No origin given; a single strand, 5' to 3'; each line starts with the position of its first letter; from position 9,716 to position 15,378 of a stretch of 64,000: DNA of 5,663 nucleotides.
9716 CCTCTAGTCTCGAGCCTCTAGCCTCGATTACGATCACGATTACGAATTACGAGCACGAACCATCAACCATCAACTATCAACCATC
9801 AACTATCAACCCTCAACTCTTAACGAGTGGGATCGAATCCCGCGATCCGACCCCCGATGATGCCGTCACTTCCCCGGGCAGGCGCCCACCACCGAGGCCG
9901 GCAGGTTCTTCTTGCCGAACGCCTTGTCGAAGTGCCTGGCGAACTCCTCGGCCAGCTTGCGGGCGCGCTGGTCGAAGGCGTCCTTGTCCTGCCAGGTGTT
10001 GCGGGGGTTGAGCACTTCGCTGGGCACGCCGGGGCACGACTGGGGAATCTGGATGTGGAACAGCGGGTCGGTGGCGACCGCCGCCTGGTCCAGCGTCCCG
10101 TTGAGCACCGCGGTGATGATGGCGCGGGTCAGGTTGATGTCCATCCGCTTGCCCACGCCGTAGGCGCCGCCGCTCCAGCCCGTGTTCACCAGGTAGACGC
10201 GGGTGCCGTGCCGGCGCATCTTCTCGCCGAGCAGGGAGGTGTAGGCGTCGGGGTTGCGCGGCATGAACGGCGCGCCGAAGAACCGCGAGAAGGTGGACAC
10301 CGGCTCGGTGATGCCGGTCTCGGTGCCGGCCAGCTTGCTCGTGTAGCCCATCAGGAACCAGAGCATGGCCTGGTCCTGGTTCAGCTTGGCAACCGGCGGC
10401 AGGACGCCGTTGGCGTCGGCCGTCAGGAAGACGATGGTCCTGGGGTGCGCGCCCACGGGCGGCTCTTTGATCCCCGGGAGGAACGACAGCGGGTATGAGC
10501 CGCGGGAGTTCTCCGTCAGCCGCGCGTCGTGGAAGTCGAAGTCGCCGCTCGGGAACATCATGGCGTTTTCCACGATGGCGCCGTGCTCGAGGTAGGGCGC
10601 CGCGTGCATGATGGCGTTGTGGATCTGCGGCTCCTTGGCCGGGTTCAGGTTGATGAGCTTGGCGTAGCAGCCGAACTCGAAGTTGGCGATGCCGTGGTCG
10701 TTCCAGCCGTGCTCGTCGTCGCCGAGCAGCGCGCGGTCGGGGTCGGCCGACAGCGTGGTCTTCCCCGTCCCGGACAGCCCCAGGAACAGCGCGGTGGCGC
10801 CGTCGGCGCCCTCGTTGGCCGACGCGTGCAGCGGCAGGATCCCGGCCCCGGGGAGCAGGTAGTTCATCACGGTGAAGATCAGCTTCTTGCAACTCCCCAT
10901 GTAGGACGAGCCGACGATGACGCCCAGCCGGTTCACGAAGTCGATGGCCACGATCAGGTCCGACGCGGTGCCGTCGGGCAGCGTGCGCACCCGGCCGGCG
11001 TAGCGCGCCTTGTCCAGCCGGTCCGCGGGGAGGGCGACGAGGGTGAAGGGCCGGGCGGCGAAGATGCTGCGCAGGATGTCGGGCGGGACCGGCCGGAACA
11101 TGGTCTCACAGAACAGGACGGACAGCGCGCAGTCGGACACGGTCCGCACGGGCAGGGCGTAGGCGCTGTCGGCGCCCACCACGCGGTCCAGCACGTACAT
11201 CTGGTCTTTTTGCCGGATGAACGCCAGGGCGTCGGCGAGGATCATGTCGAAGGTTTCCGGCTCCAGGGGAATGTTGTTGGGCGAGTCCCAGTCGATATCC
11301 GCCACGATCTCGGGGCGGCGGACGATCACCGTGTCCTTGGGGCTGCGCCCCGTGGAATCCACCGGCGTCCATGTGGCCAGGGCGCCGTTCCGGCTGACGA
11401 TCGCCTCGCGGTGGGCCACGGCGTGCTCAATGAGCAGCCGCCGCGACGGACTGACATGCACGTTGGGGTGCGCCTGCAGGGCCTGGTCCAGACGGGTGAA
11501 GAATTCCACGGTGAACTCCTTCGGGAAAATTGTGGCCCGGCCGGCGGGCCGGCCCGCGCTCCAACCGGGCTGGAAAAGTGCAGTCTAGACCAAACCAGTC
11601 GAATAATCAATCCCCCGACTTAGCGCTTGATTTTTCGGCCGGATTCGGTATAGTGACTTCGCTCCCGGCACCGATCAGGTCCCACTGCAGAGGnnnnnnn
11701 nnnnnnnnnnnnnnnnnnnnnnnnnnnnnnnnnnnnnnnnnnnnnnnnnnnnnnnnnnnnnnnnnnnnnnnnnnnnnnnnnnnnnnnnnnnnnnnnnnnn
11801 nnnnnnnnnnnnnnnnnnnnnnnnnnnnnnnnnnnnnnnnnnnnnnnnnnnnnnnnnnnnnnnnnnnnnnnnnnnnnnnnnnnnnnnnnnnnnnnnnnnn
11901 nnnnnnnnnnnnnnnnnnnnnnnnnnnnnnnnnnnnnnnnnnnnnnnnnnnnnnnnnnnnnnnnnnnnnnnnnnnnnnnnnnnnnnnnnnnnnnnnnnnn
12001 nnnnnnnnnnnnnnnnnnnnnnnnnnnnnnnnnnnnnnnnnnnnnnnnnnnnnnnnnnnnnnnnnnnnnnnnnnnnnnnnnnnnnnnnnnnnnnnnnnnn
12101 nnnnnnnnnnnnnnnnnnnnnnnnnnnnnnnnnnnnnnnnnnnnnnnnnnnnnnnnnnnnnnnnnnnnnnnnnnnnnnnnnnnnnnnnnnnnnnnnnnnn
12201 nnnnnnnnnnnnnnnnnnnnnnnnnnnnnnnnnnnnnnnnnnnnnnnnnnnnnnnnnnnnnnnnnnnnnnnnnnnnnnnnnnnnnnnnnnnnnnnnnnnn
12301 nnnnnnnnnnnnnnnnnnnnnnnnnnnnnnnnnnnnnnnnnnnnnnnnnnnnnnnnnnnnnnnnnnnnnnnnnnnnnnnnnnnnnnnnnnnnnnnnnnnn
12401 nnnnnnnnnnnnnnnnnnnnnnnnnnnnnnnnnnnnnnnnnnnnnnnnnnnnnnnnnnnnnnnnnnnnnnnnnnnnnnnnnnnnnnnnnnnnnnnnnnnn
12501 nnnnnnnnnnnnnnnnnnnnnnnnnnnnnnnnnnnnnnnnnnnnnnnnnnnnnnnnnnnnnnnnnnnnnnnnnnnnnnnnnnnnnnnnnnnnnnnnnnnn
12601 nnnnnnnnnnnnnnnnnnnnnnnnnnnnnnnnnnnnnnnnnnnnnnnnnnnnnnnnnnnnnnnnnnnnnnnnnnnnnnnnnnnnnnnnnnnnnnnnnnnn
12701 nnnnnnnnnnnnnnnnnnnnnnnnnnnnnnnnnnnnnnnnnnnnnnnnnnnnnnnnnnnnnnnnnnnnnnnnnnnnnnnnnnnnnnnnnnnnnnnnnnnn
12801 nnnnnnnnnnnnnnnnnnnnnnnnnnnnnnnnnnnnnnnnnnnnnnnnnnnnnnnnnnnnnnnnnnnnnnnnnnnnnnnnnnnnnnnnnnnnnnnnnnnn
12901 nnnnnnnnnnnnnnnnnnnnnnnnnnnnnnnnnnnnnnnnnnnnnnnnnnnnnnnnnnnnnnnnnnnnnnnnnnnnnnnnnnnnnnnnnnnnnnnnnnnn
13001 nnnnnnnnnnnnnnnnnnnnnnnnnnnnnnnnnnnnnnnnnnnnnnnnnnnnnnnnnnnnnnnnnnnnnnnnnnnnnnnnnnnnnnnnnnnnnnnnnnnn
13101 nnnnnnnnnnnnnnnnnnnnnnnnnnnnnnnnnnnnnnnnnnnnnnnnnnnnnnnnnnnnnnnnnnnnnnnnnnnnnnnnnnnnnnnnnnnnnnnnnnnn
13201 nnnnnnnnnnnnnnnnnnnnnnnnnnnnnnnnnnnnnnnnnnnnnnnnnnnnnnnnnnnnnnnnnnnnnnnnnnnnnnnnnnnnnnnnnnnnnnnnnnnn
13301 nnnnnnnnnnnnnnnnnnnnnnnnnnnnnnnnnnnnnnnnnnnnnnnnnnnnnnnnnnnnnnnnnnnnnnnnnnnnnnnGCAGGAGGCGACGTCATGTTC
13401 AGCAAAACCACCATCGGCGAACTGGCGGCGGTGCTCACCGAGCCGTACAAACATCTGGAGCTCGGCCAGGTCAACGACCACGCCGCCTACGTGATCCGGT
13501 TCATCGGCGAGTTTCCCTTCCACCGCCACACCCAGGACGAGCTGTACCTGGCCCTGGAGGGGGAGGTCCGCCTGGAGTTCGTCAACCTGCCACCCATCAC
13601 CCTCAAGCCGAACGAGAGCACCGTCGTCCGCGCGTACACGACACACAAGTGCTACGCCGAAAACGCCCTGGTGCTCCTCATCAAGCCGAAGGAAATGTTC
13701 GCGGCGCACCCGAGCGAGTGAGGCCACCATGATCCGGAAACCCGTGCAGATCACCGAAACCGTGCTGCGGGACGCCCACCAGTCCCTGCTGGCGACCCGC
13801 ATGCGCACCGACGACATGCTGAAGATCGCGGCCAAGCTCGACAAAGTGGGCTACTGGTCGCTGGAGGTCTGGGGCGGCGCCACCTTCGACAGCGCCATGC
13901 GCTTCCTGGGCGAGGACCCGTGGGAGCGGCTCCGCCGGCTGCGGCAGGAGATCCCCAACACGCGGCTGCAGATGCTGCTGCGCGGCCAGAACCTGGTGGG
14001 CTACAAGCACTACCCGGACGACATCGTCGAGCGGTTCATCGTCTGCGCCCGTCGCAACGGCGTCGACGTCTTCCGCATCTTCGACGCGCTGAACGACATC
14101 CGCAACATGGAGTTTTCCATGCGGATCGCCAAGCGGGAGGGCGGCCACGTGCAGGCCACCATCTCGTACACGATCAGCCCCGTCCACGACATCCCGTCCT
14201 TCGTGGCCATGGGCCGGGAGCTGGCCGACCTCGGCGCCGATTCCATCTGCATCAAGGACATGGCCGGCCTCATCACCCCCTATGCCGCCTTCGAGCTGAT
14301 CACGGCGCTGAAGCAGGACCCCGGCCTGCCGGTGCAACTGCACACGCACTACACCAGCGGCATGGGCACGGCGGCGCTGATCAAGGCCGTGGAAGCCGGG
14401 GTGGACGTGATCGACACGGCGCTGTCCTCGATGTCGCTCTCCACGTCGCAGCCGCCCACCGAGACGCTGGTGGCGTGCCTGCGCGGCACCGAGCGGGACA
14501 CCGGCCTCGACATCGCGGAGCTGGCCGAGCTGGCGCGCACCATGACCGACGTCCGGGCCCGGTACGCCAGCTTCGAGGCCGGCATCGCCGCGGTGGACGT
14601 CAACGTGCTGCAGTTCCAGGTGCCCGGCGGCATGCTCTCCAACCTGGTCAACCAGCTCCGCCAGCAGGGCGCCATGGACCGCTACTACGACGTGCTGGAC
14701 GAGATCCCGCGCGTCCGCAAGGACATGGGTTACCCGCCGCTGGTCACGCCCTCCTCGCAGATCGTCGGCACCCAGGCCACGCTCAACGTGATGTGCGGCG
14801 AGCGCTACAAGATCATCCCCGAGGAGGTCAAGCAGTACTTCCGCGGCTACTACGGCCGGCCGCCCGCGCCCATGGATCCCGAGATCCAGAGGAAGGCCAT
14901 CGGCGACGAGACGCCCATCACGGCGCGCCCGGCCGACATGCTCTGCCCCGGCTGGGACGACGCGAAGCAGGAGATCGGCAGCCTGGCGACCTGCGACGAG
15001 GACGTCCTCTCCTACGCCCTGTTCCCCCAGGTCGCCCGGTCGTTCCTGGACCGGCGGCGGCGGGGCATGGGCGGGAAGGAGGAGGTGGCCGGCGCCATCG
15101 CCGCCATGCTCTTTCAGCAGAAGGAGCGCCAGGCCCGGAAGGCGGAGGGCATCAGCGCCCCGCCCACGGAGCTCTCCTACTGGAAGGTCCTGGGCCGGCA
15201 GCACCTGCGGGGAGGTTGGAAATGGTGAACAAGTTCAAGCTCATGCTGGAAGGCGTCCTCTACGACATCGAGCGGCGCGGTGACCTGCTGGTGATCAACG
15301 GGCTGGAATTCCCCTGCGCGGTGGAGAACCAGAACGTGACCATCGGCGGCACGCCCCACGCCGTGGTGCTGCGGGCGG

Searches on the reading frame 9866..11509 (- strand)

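Call 20: search_protein_families(library=pfam, proteins=[window:9866-11509:-], max_evalue=0.00001)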
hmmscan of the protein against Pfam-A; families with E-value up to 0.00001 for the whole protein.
window:9866-11509:- (547 aa): 1 family
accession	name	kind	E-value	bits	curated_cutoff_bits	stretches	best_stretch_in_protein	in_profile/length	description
PF01293.25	PEPCK_ATP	-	6.6e-162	539.9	26.5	1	16-498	2-465/465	Phosphoenolpyruvate carboxykinase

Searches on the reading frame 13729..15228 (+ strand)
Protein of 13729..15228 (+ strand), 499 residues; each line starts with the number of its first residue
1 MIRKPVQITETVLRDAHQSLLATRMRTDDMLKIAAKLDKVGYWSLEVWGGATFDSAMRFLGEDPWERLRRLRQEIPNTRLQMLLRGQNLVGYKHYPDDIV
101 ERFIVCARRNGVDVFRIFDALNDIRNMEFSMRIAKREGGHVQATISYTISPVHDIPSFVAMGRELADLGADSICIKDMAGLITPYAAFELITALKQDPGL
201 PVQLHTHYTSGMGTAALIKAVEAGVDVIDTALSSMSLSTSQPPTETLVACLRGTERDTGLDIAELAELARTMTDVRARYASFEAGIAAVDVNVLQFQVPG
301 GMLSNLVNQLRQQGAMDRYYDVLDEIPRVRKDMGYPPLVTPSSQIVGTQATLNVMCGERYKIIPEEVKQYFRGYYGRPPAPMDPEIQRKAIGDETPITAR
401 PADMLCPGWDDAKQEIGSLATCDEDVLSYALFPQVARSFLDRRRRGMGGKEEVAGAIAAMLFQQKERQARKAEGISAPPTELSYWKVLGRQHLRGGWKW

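Call 20: search_protein_families(library=pfam, proteins=[window:13729-15228:+], max_evalue=0.00001)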
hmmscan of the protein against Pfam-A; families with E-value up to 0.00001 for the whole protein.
window:13729-15228:+ (499 aa): 2 families
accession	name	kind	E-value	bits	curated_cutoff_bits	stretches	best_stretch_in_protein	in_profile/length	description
PF02436.23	PYC_OADA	-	6.3e-56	189.7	27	1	293-449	1-166/201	Conserved carboxylase domain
PF00682.25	HMGL-like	-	2.5e-20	73.4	29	1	6-271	2-259/260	HMGL-like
